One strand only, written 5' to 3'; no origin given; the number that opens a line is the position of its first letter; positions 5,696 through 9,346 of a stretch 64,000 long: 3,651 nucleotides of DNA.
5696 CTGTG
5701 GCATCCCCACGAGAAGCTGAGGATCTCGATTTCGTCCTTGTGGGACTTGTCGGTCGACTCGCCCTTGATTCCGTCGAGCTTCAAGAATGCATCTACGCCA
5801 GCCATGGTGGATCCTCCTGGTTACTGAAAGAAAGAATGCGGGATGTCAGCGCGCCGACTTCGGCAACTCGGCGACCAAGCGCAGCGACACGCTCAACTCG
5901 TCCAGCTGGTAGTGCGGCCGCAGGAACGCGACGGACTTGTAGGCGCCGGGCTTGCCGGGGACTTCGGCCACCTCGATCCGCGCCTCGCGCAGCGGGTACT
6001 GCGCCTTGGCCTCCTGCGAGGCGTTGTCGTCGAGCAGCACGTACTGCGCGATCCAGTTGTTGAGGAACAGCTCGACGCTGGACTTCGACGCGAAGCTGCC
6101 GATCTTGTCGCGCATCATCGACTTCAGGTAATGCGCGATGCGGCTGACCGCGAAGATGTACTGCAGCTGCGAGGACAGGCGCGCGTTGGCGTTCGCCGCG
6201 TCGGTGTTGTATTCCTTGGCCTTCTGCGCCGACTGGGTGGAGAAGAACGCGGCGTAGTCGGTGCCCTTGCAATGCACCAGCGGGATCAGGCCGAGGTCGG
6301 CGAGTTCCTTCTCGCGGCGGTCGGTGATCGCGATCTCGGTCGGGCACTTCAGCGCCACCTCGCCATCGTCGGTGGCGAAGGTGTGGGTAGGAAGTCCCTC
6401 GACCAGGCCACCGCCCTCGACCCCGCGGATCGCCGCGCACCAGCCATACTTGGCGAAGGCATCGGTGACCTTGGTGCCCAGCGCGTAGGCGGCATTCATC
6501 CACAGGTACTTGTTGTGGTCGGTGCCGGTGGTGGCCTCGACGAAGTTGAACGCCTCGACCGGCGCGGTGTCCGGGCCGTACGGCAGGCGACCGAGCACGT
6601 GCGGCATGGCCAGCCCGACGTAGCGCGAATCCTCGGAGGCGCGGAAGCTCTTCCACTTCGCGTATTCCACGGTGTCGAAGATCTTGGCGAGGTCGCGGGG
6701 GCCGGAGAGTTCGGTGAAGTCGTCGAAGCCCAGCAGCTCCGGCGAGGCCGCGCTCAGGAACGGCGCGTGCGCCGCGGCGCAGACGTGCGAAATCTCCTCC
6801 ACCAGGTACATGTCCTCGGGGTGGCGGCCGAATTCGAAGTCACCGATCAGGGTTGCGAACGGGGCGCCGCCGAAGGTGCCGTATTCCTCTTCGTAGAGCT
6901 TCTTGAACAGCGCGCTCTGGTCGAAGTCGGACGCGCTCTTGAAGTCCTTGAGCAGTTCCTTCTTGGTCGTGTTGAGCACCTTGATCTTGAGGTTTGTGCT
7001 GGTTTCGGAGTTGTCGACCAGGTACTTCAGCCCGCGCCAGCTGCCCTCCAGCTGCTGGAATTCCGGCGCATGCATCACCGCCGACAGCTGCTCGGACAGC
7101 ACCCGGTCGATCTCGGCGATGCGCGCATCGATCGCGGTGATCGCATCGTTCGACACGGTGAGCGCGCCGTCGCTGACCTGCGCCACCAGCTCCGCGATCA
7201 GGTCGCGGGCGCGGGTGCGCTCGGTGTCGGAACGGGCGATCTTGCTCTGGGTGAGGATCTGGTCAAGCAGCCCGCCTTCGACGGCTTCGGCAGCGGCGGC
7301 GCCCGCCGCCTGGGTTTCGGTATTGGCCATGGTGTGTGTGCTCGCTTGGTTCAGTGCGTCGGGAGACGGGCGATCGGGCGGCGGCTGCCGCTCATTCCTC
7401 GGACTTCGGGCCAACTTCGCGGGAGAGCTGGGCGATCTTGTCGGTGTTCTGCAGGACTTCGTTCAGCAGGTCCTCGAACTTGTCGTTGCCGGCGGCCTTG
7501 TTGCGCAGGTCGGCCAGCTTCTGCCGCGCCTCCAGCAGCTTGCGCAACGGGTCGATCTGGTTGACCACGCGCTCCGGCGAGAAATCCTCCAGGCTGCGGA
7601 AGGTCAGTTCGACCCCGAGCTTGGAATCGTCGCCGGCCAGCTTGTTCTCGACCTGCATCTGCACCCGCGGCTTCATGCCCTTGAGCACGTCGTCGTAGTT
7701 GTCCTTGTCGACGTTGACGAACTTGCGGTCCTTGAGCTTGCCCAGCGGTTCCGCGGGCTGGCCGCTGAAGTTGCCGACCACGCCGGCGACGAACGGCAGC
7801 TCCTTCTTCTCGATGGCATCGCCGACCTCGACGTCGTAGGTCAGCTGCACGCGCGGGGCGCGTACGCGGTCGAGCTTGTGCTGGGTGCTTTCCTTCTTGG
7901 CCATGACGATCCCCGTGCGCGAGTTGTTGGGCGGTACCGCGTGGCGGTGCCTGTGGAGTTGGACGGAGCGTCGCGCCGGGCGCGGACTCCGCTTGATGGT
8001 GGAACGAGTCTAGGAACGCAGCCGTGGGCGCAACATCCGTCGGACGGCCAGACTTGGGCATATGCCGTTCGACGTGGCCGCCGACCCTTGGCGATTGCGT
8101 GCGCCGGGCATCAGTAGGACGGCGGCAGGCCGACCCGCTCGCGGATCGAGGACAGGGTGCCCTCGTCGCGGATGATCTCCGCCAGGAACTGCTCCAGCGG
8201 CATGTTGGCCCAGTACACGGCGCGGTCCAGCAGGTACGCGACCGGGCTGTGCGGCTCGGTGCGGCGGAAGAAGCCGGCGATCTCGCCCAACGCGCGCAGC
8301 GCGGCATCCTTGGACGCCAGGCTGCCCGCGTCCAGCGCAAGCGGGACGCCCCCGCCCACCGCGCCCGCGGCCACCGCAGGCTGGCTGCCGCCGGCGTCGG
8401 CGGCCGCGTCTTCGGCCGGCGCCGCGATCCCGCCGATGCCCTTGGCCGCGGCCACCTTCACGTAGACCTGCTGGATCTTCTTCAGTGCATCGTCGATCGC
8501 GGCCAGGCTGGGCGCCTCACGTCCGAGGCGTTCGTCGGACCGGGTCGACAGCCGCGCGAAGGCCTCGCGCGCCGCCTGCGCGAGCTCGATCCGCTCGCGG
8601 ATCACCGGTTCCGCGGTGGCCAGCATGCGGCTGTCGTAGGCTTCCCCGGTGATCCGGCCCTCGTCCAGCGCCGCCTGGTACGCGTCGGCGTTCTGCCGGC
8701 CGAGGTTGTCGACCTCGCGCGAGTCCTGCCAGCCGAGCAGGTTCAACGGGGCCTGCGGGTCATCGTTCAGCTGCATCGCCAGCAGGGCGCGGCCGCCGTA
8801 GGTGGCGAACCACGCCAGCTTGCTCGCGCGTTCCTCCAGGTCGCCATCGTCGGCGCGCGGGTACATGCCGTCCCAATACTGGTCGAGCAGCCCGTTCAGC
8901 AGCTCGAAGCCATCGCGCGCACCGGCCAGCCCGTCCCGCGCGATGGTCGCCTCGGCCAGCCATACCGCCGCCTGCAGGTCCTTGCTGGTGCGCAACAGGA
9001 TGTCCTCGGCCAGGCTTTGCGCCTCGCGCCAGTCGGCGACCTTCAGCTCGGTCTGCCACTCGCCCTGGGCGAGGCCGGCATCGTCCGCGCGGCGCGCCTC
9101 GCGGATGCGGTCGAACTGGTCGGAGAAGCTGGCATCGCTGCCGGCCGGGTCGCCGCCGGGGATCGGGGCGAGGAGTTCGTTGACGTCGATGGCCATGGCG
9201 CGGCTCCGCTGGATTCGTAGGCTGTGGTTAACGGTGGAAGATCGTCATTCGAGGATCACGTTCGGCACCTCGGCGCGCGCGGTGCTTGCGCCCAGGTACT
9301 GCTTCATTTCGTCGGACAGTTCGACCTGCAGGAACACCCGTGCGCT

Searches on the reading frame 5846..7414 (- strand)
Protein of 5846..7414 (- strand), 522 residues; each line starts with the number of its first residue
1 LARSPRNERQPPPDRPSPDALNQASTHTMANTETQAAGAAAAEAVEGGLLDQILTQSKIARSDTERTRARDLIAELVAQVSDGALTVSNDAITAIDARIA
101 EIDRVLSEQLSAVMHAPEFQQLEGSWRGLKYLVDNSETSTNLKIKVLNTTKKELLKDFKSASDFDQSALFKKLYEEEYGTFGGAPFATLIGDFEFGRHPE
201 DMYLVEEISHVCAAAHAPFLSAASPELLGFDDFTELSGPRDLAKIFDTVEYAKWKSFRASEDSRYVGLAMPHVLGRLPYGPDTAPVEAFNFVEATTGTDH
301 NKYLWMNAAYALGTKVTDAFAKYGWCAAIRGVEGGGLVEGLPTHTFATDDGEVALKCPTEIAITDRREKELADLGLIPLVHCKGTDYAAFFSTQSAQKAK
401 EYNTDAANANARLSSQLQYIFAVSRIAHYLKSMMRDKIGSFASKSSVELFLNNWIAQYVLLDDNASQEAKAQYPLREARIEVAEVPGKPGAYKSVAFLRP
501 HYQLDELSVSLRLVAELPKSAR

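Call 30: search_protein_families(library=pfam, proteins=[window:5846-7414:-], max_evalue=0.001)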
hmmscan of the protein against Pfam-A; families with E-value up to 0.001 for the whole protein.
window:5846-7414:- (522 aa): 2 families
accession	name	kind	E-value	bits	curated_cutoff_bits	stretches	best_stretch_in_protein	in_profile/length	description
PF05943.17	VipB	-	4.6e-139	463.1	27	1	96-397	1-301/301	EvpB/VC_A0108, tail sheath N-terminal domain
PF18945.5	VipB_2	-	3.4e-47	159.8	27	1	407-517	2-112/112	EvpB/VC_A0108, tail sheath gpW/gp25-like domain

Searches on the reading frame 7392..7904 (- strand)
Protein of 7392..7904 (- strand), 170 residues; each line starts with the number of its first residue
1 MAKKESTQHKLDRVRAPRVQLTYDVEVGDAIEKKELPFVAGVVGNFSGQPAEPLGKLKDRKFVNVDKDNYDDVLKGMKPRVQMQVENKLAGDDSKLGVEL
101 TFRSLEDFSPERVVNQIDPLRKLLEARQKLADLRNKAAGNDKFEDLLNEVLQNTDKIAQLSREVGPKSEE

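Call 30: search_protein_families(library=pfam, proteins=[window:7392-7904:-], max_evalue=0.001)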
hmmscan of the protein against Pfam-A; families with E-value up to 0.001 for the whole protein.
window:7392-7904:- (170 aa): 1 family
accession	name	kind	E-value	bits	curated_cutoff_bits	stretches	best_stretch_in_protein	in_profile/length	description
PF05591.17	T6SS_VipA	-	9e-61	204.7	24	1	12-164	2-154/155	Type VI secretion system, VipA, VC_A0107 or Hcp2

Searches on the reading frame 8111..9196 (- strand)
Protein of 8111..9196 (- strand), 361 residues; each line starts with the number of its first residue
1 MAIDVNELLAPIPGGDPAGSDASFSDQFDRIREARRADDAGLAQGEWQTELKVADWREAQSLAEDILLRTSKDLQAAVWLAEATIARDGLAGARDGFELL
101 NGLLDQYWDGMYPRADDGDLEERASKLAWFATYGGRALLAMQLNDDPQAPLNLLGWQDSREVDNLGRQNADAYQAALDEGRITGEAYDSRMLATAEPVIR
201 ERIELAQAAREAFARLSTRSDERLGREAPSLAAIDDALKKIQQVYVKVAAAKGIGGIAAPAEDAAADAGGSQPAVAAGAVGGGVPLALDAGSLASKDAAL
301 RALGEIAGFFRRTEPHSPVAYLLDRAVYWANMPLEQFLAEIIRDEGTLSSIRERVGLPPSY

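Call 30: search_protein_families(library=pfam, proteins=[window:8111-9196:-], max_evalue=0.001)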
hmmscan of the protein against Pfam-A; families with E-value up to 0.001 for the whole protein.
window:8111-9196:- (361 aa): 1 family
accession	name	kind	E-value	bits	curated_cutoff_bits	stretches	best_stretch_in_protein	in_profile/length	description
PF06812.17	ImpA_N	-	8.8e-34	116.6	26.9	1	9-131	1-118/119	ImpA, N-terminal, type VI secretion system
